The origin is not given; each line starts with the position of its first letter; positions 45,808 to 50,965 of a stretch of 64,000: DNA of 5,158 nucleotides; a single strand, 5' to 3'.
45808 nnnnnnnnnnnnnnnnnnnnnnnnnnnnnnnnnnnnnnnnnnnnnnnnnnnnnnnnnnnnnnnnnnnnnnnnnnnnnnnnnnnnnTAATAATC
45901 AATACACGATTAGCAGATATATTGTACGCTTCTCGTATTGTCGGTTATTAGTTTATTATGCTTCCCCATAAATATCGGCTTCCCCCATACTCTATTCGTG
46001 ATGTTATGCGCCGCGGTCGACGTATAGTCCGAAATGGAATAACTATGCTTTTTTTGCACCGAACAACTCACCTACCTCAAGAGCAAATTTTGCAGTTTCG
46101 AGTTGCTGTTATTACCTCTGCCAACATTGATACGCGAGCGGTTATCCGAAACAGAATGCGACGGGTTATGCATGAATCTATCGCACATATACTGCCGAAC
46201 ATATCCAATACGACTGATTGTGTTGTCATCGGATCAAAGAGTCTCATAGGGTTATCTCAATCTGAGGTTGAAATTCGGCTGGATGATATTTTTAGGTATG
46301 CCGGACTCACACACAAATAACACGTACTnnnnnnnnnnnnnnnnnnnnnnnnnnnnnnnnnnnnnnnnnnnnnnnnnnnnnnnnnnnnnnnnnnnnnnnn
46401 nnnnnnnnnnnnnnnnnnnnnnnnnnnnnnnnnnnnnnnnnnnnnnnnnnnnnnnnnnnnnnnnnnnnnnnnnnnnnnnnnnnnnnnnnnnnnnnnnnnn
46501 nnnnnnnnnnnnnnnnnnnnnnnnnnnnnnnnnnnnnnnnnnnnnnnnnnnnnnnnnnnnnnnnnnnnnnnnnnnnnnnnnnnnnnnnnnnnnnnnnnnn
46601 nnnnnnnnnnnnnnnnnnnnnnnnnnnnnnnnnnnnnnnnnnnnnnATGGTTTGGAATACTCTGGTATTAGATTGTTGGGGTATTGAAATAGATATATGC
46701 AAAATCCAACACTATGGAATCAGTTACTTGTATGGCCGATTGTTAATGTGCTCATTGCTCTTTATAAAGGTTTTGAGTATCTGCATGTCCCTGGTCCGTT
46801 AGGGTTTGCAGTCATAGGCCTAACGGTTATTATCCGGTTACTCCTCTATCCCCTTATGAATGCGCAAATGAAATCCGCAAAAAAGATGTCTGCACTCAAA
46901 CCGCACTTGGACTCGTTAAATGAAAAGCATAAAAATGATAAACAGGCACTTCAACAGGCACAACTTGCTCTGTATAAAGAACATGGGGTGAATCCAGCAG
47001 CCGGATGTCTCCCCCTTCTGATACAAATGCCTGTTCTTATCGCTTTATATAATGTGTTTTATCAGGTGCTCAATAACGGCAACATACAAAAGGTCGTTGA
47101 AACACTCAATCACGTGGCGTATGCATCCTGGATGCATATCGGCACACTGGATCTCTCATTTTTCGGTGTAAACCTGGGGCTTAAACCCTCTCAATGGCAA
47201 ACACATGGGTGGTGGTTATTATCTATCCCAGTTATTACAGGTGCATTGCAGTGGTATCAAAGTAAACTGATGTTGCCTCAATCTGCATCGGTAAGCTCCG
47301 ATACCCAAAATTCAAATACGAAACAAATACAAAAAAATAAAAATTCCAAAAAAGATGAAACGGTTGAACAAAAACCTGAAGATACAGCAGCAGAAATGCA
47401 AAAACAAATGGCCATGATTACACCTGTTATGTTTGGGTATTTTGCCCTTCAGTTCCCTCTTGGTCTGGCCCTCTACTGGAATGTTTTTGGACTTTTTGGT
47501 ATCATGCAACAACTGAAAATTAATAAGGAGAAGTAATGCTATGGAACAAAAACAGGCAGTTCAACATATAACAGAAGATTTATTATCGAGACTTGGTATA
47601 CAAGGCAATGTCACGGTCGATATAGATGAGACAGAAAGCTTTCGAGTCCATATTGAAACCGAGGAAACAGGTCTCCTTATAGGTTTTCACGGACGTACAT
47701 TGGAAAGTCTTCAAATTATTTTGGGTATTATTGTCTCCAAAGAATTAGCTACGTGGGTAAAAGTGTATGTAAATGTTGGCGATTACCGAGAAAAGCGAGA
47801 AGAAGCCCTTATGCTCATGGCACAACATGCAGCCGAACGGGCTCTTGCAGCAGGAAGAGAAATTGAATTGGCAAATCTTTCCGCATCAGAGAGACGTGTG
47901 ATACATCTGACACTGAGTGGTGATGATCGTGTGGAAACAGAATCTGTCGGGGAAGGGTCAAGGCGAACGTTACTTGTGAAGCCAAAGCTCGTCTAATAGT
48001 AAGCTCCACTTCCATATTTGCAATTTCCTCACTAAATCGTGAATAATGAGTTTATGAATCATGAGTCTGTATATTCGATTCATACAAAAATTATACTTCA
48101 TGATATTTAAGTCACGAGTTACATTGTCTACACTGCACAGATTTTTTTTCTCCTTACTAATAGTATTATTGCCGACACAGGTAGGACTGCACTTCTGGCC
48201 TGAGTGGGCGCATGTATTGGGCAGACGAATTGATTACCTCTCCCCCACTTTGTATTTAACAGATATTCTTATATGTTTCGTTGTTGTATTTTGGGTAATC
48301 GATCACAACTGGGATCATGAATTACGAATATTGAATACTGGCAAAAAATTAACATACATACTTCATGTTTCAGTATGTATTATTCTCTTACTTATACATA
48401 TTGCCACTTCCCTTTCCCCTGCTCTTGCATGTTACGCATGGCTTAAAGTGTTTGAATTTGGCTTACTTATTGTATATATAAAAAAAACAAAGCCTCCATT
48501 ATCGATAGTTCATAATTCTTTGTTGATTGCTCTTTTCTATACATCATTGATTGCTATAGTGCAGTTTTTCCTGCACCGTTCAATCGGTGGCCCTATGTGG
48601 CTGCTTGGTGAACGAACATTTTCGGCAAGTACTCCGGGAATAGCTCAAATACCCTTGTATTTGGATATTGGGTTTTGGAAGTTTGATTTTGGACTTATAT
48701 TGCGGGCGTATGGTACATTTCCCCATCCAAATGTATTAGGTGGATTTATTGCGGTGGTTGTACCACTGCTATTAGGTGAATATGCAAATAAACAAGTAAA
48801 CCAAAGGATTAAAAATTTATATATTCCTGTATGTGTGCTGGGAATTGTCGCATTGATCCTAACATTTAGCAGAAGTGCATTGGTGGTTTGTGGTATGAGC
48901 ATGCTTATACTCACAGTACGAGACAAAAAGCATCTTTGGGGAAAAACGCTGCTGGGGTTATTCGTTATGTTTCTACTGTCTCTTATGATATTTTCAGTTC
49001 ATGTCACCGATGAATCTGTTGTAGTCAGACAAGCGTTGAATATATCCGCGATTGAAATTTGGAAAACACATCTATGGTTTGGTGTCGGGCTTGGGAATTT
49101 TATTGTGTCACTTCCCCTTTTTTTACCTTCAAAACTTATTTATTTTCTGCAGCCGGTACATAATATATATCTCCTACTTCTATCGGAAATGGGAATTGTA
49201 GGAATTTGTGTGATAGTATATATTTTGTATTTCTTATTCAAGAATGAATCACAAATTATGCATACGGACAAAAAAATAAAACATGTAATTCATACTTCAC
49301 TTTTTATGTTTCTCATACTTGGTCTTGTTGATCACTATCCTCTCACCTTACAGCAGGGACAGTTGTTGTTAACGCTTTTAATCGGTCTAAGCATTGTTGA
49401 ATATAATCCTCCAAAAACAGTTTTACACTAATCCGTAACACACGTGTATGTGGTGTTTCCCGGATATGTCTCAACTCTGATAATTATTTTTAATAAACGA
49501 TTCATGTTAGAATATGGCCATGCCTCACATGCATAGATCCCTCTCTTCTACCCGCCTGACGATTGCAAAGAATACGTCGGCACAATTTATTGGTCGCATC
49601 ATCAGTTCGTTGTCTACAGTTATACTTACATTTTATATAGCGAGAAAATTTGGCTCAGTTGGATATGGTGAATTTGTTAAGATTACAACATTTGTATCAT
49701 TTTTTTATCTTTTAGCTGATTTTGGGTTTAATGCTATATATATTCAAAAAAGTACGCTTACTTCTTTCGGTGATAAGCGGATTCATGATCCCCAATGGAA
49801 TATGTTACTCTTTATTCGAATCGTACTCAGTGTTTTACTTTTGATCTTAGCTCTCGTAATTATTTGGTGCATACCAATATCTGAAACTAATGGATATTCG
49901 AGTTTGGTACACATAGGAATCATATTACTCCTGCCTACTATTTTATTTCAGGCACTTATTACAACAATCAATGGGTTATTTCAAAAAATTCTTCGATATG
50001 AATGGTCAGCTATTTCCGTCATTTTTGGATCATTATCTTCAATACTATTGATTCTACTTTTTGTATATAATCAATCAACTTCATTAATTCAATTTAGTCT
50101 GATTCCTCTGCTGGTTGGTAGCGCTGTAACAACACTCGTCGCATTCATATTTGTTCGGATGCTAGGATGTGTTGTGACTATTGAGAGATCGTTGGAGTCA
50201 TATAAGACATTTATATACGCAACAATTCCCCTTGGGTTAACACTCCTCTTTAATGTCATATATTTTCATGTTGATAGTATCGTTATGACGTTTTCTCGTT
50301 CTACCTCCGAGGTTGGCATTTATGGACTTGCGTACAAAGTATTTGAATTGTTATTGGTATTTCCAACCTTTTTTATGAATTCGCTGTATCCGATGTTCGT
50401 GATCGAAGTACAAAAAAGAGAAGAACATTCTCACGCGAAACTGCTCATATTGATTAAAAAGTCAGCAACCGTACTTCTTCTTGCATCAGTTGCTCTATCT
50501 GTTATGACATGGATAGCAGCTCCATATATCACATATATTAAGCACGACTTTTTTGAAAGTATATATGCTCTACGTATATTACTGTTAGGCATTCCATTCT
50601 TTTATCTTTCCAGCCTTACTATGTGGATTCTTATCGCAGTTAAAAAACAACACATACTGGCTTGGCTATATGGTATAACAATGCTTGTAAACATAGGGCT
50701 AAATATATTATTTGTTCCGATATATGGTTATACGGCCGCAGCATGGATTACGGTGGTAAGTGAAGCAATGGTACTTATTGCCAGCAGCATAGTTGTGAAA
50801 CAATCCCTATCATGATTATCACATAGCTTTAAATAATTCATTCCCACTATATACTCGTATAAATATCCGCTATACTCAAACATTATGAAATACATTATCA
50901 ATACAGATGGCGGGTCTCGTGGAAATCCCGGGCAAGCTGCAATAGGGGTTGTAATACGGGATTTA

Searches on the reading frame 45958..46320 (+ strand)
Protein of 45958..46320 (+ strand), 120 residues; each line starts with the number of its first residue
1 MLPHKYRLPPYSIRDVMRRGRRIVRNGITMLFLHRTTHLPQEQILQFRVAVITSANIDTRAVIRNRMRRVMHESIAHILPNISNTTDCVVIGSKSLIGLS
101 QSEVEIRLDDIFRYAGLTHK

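Call 73: search_protein_families(library=pfam, proteins=[window:45958-46320:+], max_evalue=0.001)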
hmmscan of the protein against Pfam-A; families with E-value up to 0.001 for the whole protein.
window:45958-46320:+ (120 aa): 1 family
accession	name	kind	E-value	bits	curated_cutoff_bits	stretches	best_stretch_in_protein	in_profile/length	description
PF00825.24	Ribonuclease_P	-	5.9e-13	49.3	22.3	1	12-113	12-106/109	Ribonuclease P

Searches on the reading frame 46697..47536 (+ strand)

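Call 14: search_protein_families(library=ncbifam, proteins=[window:46697-47536:+], max_evalue=1e-10)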
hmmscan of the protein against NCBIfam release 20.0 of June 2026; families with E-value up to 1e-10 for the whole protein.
window:46697-47536:+ (279 aa): 19 families
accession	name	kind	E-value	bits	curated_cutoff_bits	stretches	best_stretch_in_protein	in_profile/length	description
TIGR03592.1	yidC_oxa1_cterm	subfamily_domain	1.8e-53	181.5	84.3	1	36-277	3-191/191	membrane protein insertase YidC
NF002352.0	PRK01318.1-3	equivalog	4.3e-38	131.8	447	1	13-121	352-458/562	membrane protein insertase YidC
NF002357.0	PRK01318.2-4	equivalog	6e-36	124.3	479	1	22-124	321-424/532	membrane protein insertase YidC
NF002350.0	PRK01315.1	equivalog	1.9e-35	122.6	282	1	36-275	43-254/329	membrane protein insertase YidC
NF002351.0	PRK01318.1-1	equivalog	1.9e-35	122.6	740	1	22-124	339-442/545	membrane protein insertase YidC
NF002353.0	PRK01318.1-4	equivalog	2e-34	119.2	365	1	28-123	369-465/596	membrane protein insertase YidC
NF002803.0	PRK02944.1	equivalog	8.3e-33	113.9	377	1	4-121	33-149/255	YidC family membrane integrase SpoIIIJ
NF002354.0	PRK01318.2-1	equivalog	2.6e-32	112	1094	1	31-126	349-444/548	membrane protein insertase YidC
NF002356.0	PRK01318.2-3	equivalog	1.5e-31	109.5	460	1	34-122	372-462/627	membrane protein insertase YidC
NF002168.0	PRK01001.1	equivalog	5.4e-30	104.4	670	1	13-120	556-661/795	membrane protein insertase YidC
NF002355.0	PRK01318.2-2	equivalog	9.3e-28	97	891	1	27-123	390-485/602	membrane protein insertase YidC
NF002734.0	PRK02654.1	equivalog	5.1e-27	94.7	324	1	26-119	19-114/384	membrane protein insertase YidC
NF002899.0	PRK03449.1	equivalog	7.6e-26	91.1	276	1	11-273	5-264/359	membrane protein insertase YidC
NF002359.0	PRK01318.2-6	equivalog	1.4e-22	79.8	600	1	26-123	371-468/624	membrane protein insertase YidC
NF002358.0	PRK01318.2-5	equivalog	2.9e-22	79.2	605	1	28-122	335-428/545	membrane protein insertase YidC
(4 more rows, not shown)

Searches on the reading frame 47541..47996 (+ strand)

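Call 73: search_protein_families(library=pfam, proteins=[window:47541-47996:+], max_evalue=0.001)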
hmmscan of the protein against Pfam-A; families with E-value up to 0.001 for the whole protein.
window:47541-47996:+ (151 aa): 2 families
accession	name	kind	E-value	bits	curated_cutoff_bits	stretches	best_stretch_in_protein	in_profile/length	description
PF01424.28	R3H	-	1.2e-11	44.8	26.8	1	89-147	2-59/60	R3H domain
PF13083.13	KH_KhpA-B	-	3.5e-11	43.3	32.1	1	7-69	4-66/73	KhpA/KhpB, KH domain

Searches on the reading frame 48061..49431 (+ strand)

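Call 14: search_protein_families(library=ncbifam, proteins=[window:48061-49431:+], max_evalue=1e-10)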
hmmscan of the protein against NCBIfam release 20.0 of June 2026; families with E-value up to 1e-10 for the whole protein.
window:48061-49431:+ (456 aa): 0 families

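Call 57: search_protein_families(library=pfam, proteins=[window:48061-49431:+], max_evalue=0.001)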
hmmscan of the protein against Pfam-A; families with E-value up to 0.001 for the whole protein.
window:48061-49431:+ (456 aa): 1 family
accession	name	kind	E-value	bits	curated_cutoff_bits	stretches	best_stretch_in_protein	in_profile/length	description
PF04932.20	Wzy_C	-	2.1e-14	54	31.7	1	257-385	2-148/149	O-Antigen ligase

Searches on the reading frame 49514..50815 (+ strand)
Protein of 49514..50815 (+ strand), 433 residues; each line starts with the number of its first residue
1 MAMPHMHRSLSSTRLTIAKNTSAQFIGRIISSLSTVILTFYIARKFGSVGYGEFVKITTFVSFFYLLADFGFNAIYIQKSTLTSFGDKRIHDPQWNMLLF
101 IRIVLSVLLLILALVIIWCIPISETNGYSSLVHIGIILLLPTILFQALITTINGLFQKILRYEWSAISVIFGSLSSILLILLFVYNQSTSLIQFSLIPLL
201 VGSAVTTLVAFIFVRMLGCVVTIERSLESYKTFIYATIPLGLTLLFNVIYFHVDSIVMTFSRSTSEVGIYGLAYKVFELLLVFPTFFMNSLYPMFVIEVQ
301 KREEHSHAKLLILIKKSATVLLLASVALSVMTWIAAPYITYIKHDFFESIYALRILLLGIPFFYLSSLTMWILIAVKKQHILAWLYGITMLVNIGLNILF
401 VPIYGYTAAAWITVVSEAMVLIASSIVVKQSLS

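Call 14: search_protein_families(library=ncbifam, proteins=[window:49514-50815:+], max_evalue=1e-10)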
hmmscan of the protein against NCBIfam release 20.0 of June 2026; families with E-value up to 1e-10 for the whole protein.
window:49514-50815:+ (433 aa): 0 families

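Call 57: search_protein_families(library=pfam, proteins=[window:49514-50815:+], max_evalue=0.001)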
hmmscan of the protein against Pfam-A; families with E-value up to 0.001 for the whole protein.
window:49514-50815:+ (433 aa): 3 families
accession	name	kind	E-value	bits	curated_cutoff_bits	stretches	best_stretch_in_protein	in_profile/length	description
PF01943.22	Polysacc_synt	-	1.3e-22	81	28.2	1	18-296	2-271/274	Polysaccharide biosynthesis protein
PF01554.23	MatE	-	5e-05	23.5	24.9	1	239-398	1-160/161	MatE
PF03023.19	MurJ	-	0.00027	20.1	27.4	1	100-430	65-401/451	Lipid II flippase MurJ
